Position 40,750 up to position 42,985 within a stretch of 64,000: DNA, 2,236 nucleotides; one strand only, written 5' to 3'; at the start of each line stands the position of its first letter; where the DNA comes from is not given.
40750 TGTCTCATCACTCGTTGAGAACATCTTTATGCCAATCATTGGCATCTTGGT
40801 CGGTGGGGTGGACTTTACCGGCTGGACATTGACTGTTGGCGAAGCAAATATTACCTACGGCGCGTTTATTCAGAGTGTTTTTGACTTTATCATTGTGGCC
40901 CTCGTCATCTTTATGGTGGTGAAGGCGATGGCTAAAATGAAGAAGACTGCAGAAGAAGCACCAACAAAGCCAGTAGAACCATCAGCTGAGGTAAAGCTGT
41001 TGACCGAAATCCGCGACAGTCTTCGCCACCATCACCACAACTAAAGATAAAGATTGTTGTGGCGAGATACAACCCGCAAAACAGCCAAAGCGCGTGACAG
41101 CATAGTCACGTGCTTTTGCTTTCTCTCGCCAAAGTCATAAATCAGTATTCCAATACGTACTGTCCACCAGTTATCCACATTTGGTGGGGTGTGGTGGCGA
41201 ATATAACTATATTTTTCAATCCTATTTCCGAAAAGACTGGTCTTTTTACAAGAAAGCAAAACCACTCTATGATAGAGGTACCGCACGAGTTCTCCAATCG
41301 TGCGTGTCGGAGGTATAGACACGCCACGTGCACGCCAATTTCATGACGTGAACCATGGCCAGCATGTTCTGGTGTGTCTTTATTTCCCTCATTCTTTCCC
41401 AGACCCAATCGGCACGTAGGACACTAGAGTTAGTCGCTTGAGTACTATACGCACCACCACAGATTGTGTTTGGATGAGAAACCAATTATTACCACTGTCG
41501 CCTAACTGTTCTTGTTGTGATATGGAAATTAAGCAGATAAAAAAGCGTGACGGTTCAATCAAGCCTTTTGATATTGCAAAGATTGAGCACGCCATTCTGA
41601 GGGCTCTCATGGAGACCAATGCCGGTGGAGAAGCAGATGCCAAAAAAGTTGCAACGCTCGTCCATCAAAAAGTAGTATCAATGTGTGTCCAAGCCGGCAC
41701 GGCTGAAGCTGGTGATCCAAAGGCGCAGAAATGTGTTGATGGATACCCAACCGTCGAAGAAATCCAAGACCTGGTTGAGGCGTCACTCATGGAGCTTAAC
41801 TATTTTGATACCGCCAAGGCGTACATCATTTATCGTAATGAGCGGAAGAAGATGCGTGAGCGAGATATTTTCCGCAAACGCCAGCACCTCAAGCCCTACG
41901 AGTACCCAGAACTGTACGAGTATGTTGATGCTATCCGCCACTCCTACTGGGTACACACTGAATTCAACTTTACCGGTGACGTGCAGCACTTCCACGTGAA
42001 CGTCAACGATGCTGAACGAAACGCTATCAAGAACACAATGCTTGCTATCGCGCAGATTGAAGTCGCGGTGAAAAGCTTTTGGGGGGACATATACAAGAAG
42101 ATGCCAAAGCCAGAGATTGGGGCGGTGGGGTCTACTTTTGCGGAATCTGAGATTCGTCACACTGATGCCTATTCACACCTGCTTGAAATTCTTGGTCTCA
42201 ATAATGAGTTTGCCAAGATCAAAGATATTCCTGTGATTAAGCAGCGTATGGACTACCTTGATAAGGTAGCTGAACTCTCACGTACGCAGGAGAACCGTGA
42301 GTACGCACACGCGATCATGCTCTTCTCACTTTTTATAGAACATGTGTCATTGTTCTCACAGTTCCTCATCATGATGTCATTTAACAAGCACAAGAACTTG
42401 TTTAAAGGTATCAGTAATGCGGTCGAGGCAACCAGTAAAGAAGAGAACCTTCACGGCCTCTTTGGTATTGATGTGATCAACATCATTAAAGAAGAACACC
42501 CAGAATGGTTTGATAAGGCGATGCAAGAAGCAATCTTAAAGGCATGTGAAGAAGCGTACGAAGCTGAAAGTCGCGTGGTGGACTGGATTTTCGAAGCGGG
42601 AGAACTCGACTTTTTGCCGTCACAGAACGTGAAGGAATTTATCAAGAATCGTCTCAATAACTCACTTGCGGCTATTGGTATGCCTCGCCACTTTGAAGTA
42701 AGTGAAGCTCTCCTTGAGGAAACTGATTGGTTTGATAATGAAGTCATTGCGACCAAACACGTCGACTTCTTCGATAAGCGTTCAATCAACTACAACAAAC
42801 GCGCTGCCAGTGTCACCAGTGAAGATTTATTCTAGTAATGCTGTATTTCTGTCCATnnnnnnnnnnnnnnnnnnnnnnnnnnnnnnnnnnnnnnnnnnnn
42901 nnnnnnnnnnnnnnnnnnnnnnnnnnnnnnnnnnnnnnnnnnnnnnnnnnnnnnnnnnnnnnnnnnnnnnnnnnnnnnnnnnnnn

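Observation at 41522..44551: Class I RNR with the ATP-cone on the small subunit and a short ATP-cone-less large subunit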

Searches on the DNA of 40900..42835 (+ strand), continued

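Call 78: search_with_rna_model(model_id=R2, sources=[window, L002, L003, L004, L005, L007, L008, L009, L010, L011, L012, L013, L014, L015, L016, L017, L018, L019, L020, L021, L022, L023, L024, L025, L026, L027, L028, L029, L030, L031, L032, L033, L034, L035, L036, L037, L038, L039, L040, L041, L042, L043, L044, L045, L046, L047, L048, L049, L050, L051, L052, L053, L054, L055, L056, L057, L058, L059, L060, L061, L062, L063, L064, L065, L066, L067, L068, L069, L070, L071, L072, L073, L074, L075, L076, L077, L078, L079, L080, L081, L091, L097, L102, L111, L121, L122, L125, L130, L131, L134, L143, L160, L163, L164, L174, L176, L193], max_evalue=0.01, make_alignment=true, show_alignments=0)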
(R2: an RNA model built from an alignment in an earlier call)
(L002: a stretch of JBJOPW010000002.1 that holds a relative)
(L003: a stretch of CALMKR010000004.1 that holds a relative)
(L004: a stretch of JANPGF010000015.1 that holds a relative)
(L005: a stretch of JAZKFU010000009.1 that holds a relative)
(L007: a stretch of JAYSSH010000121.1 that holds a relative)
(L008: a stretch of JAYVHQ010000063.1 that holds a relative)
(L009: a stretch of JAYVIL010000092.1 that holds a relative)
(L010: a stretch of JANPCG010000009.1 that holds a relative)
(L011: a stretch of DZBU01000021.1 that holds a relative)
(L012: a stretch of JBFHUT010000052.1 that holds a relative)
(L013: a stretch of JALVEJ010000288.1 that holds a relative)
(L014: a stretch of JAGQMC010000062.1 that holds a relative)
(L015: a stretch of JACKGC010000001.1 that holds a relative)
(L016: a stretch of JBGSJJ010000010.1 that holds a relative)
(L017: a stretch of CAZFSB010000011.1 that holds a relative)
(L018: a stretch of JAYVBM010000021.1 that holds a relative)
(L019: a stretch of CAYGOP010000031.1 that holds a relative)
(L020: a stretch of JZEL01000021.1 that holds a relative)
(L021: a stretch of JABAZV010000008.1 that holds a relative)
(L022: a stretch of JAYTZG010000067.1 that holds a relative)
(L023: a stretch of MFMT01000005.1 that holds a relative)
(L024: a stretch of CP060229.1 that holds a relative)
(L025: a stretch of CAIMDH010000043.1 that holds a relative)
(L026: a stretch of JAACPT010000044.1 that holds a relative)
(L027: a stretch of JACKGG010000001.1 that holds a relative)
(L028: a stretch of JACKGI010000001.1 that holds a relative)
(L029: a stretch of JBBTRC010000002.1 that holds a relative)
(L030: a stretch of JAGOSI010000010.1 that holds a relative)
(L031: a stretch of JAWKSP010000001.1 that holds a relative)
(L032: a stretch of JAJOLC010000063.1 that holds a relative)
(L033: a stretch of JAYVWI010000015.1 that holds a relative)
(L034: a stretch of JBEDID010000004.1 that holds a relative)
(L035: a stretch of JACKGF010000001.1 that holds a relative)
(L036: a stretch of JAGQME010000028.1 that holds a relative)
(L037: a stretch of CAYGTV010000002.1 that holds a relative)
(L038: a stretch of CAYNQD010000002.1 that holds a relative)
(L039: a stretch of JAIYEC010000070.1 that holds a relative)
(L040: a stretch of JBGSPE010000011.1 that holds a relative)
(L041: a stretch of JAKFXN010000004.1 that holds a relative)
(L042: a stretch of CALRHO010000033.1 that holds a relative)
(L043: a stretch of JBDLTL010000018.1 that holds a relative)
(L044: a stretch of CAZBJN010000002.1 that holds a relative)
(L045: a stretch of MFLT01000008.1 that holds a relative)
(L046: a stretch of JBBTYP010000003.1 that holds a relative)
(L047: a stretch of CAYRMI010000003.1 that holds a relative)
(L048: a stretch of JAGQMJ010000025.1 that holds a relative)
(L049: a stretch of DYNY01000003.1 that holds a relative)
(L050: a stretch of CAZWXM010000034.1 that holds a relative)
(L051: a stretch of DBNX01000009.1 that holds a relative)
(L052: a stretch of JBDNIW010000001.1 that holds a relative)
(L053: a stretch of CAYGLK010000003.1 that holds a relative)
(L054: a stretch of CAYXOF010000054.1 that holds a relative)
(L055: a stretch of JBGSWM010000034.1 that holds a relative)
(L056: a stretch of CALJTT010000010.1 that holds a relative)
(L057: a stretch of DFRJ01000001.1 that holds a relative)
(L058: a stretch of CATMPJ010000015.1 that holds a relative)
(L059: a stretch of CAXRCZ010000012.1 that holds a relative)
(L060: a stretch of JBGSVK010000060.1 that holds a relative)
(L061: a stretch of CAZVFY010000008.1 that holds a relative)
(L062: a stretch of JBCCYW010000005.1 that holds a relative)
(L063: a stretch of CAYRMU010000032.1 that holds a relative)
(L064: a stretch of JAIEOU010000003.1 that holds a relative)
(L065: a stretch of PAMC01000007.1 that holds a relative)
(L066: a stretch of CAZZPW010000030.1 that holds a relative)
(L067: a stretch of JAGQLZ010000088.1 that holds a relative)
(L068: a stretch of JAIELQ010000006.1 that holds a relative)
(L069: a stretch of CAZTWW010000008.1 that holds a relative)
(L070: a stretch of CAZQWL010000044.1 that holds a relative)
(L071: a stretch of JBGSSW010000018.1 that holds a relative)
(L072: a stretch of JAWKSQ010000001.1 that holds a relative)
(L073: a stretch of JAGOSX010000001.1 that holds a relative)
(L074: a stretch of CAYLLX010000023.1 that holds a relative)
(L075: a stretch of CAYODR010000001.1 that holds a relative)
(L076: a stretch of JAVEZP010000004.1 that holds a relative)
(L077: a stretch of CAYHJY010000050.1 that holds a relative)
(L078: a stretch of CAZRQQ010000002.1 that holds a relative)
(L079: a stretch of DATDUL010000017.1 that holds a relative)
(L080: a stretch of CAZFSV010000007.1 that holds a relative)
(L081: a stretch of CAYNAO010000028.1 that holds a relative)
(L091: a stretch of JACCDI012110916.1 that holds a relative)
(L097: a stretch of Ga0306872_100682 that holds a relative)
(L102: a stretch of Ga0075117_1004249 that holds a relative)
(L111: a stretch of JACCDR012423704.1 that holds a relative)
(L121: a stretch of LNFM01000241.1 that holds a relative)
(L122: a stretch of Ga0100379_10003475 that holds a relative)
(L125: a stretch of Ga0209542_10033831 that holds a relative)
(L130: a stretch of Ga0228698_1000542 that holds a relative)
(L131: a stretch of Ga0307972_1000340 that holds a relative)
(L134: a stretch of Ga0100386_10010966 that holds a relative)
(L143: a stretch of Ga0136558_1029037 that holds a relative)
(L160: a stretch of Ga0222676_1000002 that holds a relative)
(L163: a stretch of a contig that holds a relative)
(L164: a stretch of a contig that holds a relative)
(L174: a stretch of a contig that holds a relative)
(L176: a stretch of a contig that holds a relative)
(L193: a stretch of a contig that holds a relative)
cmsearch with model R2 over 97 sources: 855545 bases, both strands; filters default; matches with E-value up to 0.01: 48.
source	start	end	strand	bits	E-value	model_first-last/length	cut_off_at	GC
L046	3676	3771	+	95.7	6.9e-22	1-97/97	no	0.48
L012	3416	3516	+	91.8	7e-21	1-97/97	no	0.48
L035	3800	3893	+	90.3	1.8e-20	1-97/97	no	0.44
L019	1029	1124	+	87.5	9.2e-20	1-97/97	no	0.51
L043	3798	3892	+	87.1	1.2e-19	1-97/97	no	0.49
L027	3787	3883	+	86.7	1.5e-19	1-97/97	no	0.53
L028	3787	3883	+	86.7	1.5e-19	1-97/97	no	0.53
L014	3681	3785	+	86.5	1.7e-19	1-97/97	no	0.4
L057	3774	3875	+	85.6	2.9e-19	1-97/97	no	0.49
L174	5238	5339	+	85.6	2.9e-19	1-97/97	no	0.49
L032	3781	3878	+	82.9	1.4e-18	1-97/97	no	0.51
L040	3786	3878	+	82.3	2.1e-18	1-97/97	no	0.47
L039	3800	3895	+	80.3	7.1e-18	1-97/97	no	0.5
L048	2161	2254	+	80.2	7.2e-18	1-97/97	no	0.47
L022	2540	2635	+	79.6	1e-17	1-97/97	no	0.45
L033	2892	2986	+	79.6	1.1e-17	1-97/97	no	0.47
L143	1495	1590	+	78.7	1.8e-17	1-97/97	no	0.45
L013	81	192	+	78.5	2e-17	1-97/97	no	0.46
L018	3780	3876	+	77.8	3e-17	1-97/97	no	0.49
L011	2017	2123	+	77.7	3.2e-17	1-97/97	no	0.5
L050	1101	1191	+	75.8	1e-16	1-97/97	no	0.46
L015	3780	3888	+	74.2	2.7e-16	1-97/97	no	0.53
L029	3788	3880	+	70.9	1.9e-15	1-97/97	no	0.46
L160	5045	5139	+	70.3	2.8e-15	1-97/97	no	0.46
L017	3769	3880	+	68.2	9.9e-15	1-97/97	no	0.52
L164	4276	4374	+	66.7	2.5e-14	1-97/97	no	0.55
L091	1688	1790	+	66.3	3.1e-14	1-97/97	no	0.45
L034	3801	3889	+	63.9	1.3e-13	1-97/97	no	0.47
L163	6357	6461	+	63.4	1.8e-13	1-97/97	no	0.49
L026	3440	3541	+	61.9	4.3e-13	1-97/97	no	0.5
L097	2320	2416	+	52.5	1.2e-10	1-97/97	no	0.48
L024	3783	3884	+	51.1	2.8e-10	1-97/97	no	0.41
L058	3726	3813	+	48.1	1.6e-09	1-97/97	no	0.44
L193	291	389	+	47.1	3e-09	1-97/97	no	0.51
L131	4667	4764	-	46.7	3.9e-09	1-97/97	no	0.55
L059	3806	3888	+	43.5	2.6e-08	1-97/97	no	0.59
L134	3502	3602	-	35.5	3.2e-06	1-97/97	no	0.5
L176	13075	13170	-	30.1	7.9e-05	1-97/97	no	0.52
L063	2223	2323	+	27.3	0.00044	1-97/97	no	0.48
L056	998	1084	+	27.2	0.00045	1-97/97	no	0.53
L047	3786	3878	+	26.3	0.00079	1-97/97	no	0.58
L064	3760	3843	+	25.9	0.001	1-97/97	no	0.54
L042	1410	1502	+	25.2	0.0015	1-97/97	no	0.57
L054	3782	3897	+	24.8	0.002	1-97/97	no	0.5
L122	9123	9238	-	24.8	0.002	1-97/97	no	0.5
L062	3449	3541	+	23.6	0.004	1-97/97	no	0.49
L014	3608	3703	-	23.2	0.0051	1-97/97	no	0.28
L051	3141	3230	+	22.2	0.009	1-97/97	no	0.54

Alignment A6: 48 matches aligned to the model, 190 columns, each read 5' to 3' on its own strand. Consensus structure (alignment columns), stored with it:
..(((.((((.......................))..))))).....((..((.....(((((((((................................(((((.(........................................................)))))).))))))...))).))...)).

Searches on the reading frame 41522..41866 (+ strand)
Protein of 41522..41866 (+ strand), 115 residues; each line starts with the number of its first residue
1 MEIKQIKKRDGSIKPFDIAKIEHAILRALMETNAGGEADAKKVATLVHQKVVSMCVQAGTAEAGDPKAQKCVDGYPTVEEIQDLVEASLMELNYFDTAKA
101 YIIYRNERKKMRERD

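Call 83: search_solved_structures(query=window:41522-41866:+, show_alignments=4, max_evalue=0.01)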
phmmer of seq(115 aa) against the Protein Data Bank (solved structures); distinct sequences matched with E-value up to 0.01: 4.
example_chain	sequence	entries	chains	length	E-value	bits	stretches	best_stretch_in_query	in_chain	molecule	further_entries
5olk_A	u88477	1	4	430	2.1e-14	56.9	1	2-112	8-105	Ribonucleoside-diphosphate reductase, beta subunit 1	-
5im3_A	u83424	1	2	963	1.9e-05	28.2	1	6-112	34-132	Ribonucleoside-diphosphate reductase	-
8p23_A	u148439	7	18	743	0.00018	25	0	4-112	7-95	Anaerobic ribonucleoside-triphosphate reductase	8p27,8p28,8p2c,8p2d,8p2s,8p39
9d3x_A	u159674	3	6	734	0.0085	19.7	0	4-110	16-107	Anaerobic ribonucleoside-triphosphate reductase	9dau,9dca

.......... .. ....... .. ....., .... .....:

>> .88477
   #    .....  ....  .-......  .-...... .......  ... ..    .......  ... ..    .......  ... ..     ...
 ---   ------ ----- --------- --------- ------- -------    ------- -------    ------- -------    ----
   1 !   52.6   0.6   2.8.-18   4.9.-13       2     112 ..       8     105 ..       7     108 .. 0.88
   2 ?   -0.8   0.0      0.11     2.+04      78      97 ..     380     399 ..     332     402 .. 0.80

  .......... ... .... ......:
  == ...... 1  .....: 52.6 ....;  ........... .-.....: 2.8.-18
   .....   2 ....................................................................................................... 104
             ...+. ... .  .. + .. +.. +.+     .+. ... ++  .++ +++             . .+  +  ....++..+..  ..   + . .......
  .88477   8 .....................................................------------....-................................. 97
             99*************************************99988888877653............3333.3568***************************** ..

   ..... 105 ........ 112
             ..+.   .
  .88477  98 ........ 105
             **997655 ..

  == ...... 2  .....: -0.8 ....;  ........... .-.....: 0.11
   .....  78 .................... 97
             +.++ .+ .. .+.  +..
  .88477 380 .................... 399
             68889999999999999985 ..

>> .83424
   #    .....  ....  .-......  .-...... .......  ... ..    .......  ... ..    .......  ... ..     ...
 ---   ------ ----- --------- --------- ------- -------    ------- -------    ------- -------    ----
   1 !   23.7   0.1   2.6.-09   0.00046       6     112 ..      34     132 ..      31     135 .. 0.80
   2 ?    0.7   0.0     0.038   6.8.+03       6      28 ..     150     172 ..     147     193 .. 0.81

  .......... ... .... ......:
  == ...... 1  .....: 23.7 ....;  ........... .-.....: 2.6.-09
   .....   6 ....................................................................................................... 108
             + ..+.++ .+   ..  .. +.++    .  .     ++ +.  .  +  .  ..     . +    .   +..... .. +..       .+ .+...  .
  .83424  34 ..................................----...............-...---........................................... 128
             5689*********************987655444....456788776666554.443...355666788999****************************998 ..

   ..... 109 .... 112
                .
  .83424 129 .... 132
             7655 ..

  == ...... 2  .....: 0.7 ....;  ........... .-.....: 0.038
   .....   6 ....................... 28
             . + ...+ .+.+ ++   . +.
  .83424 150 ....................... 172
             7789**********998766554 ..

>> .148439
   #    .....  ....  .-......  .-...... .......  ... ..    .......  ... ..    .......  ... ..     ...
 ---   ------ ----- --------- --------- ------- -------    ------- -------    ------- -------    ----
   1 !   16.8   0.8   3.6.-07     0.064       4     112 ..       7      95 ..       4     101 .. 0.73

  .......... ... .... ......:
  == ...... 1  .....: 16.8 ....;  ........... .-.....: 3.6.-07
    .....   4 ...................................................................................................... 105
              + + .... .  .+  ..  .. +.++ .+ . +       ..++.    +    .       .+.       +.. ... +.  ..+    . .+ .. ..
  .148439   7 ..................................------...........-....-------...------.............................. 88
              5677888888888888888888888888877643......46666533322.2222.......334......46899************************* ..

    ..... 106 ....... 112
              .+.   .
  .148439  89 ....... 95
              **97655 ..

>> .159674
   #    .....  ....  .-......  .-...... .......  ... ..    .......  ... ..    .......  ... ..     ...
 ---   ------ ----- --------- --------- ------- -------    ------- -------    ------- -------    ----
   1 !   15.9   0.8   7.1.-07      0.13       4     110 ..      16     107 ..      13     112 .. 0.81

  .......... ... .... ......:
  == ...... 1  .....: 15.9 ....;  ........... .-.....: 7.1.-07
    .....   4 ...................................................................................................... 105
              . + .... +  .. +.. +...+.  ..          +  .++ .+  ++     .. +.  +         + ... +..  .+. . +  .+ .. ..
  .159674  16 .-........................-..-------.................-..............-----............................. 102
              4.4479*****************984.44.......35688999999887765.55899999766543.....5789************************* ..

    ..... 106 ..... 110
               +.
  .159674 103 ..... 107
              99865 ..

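Call 92: search_protein_representatives(protein=window:41522-41866:+)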
Query: 115 residues. Proteins with E-value up to 0.001 (for the whole library): 2261; up to 1e-10: 99; up to 1e-30: 3. The best 150 are listed.
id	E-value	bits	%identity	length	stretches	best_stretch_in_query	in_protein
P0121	8.7e-39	148.2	64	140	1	1-115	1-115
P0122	6.3e-37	142.2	62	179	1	1-115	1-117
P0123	1.0e-34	135.1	69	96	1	1-95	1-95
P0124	1.1e-20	90.1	54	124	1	5-114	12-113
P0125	8.8e-20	87.1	83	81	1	64-115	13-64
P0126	1.7e-16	76.6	48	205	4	74-114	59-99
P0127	5.7e-16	74.9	44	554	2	3-114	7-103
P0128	1.2e-15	73.8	60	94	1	1-65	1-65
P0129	2.7e-15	72.7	-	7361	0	-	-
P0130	2.9e-15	72.6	43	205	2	3-113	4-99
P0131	3.0e-15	72.6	42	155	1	3-115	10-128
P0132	8.2e-15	71.2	43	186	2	3-113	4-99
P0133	1.2e-14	70.6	47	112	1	1-115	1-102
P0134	5.0e-14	68.6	46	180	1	3-112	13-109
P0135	7.0e-14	68.2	50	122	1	3-113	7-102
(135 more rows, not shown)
